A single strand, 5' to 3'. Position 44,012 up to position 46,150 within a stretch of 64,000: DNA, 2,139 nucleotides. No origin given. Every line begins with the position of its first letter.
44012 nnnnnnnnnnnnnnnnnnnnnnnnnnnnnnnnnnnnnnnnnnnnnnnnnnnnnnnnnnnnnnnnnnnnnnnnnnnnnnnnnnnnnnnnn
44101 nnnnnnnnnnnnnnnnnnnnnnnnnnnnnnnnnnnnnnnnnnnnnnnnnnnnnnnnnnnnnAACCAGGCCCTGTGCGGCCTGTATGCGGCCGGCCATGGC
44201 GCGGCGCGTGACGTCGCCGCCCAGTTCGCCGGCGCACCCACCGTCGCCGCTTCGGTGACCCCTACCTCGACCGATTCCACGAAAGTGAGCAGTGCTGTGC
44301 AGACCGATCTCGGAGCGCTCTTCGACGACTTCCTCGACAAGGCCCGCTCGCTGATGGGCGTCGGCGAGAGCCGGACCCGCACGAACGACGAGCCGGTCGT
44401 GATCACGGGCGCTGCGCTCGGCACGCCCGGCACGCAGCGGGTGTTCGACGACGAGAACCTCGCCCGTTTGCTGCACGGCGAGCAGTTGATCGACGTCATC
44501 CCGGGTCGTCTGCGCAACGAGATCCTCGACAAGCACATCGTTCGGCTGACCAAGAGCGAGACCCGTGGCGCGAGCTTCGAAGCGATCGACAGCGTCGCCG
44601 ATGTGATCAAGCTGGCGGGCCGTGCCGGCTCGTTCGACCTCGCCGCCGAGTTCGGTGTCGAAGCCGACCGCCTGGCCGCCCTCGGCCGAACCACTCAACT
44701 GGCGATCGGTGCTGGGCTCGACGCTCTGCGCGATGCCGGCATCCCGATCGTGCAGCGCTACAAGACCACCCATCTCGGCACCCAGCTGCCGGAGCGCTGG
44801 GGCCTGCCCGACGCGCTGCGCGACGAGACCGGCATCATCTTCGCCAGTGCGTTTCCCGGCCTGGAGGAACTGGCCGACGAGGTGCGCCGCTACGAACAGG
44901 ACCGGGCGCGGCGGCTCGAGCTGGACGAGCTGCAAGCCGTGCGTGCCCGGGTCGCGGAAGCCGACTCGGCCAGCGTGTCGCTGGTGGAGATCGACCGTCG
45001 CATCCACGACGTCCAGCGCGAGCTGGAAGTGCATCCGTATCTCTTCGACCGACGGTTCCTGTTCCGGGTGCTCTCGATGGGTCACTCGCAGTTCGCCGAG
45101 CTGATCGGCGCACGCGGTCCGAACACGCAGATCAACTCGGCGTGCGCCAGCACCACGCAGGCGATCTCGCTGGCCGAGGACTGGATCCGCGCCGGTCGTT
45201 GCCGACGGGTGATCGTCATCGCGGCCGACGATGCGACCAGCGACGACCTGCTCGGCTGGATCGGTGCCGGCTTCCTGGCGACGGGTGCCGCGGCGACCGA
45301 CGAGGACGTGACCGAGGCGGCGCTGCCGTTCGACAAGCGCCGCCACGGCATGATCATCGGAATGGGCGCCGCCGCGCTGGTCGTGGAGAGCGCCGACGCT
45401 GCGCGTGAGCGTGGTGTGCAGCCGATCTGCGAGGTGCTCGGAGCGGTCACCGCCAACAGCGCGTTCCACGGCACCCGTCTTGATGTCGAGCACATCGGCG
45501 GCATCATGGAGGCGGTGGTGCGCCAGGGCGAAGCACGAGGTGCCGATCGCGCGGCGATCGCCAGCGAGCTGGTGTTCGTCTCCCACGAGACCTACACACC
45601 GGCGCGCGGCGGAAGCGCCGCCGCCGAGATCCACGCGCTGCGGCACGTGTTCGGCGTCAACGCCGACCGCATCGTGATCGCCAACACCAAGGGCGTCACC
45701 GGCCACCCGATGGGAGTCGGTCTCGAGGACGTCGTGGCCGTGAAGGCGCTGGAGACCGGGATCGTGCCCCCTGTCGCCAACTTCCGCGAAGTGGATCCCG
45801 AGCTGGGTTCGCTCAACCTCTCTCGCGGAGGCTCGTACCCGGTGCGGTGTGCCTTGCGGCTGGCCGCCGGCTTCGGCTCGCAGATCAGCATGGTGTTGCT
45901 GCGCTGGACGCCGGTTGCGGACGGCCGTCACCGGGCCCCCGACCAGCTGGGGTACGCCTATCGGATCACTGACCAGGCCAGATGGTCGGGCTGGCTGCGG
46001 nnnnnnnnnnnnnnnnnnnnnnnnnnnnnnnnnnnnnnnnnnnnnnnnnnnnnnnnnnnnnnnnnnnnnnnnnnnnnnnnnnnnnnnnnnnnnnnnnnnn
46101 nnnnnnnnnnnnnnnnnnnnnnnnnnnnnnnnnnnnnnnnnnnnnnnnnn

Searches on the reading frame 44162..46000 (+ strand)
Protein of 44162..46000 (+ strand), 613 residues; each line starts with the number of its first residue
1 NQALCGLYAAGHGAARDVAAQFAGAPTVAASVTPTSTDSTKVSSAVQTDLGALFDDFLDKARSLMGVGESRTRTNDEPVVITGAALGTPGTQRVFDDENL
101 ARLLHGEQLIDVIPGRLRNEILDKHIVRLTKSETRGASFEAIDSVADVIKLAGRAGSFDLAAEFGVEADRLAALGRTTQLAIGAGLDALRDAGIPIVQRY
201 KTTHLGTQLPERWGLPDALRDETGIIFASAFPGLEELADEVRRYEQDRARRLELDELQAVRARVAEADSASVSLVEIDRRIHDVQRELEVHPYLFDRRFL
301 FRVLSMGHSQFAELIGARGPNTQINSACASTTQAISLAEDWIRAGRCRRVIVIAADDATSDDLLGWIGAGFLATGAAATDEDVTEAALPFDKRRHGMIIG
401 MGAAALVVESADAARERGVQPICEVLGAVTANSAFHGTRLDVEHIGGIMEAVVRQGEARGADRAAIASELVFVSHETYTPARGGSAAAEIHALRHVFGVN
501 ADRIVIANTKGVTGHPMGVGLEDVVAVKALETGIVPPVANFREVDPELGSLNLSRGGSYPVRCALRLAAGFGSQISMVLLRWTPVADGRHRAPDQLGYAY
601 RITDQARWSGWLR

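Call 20: search_solved_structures(query=window:44162-46000:+, max_evalue=0.001)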
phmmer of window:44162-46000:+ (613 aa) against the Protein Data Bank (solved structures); distinct sequences matched with E-value up to 0.001: 74 (the best 60 are shown).
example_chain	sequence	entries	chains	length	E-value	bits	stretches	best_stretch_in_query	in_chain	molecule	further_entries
4ddo_A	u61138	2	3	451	7.3e-27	97.6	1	317-584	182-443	3-oxoacyl-[acyl-carrier-protein] synthase 2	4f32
1ox0_A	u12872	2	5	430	4.6e-24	88.3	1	306-582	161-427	Beta ketoacyl-acyl carrier protein synthase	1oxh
1j3n_A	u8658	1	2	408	4.8e-24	88.3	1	302-568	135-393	3-oxoacyl-(acyl-carrier protein) synthase II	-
9s5h_B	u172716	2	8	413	7.6e-24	87.6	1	309-579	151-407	3-oxoacyl-(Acyl-carrier-protein) synthase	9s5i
2rjt_A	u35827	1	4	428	8.7e-24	87.4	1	306-582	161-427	Beta-ketoacyl-ACP synthase II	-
8z5c_A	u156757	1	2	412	1.4e-23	86.7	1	315-574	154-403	3-oxoacyl-[acyl-carrier-protein] synthase 2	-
4ls5_A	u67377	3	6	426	1.8e-23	86.4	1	304-548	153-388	3-oxoacyl-[acyl-carrier-protein] synthase 2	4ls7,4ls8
1tqy_A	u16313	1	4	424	2e-23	86.2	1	250-582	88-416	Actinorhodin polyketide putative beta-ketoacyl synthase 1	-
2alm_A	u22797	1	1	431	4.4e-23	85.1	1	306-582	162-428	3-oxoacyl-(acyl-carrier-protein) synthase II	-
2gqd_A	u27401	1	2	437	5e-23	84.9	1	305-577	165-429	3-oxoacyl-[acyl-carrier-protein] synthase 2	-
4ls6_A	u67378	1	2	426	7.8e-23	84.2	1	304-548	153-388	3-oxoacyl-[acyl-carrier-protein] synthase 2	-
8z5d_A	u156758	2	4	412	1.2e-22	83.7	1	315-574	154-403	3-oxoacyl-[acyl-carrier-protein] synthase 2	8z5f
8z5e_A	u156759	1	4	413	1.2e-22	83.7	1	315-574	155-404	3-oxoacyl-[acyl-carrier-protein] synthase 2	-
4qav_A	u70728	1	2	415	1.5e-22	83.3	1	307-550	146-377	3-oxoacyl-[acyl-carrier-protein] synthase 2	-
6smo_B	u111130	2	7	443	1.5e-22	83.3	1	279-581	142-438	PKS_KS domain-containing protein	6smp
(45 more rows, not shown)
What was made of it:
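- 41423..49111 (+): PfaA-like iterative type I PKS: KS1-AT(malonyl)-KS2-ACP-KR-DH. The mechanical ORF starts at 41261, but the likely start is ATG 41423, after the ACAD stop and an AAGGA ribosome-binding site. The second KS is shown by PDB phmmer (call 20).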
